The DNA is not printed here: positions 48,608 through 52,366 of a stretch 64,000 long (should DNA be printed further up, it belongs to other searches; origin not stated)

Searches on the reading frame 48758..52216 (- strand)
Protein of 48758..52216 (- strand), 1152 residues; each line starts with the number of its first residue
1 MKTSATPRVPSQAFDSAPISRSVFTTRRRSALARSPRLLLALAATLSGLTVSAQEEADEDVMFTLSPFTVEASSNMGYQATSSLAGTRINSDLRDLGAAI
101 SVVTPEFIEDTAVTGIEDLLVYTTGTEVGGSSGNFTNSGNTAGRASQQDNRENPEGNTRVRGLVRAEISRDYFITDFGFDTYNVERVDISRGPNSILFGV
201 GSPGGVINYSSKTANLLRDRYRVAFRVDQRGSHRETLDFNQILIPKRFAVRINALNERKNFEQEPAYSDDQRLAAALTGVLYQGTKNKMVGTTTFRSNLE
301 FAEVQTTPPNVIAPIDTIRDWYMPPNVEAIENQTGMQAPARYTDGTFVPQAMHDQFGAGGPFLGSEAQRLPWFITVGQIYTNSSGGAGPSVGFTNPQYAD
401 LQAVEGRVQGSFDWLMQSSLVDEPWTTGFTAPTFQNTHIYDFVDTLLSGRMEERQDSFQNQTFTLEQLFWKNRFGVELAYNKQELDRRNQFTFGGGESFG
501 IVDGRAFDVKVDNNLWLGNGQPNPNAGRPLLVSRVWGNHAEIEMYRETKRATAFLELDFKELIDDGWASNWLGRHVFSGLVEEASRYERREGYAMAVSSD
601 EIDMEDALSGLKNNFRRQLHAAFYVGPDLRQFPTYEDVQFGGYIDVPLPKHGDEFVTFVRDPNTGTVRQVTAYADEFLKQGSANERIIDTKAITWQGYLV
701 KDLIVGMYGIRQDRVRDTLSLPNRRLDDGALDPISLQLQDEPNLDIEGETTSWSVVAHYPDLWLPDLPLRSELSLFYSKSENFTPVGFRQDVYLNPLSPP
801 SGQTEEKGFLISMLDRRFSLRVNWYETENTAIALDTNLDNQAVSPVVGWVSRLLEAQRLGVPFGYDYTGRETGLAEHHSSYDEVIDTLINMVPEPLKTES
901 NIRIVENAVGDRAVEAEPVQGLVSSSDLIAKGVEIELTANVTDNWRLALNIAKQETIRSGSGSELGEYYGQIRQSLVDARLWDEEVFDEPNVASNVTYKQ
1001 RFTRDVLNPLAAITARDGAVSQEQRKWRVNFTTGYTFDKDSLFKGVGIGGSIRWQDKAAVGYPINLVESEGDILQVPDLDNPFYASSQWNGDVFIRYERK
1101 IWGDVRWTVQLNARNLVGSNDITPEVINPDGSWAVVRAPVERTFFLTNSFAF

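Call 48: search_protein_families(library=pfam, max_evalue=0.0001, proteins=[window:48758-52216:-])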
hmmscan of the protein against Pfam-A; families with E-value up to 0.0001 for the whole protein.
window:48758-52216:- (1152 aa): 1 family
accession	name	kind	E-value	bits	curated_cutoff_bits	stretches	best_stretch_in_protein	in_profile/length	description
PF07715.20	Plug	-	3.4e-10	40.8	23.9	1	93-206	2-107/107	TonB-dependent Receptor Plug Domain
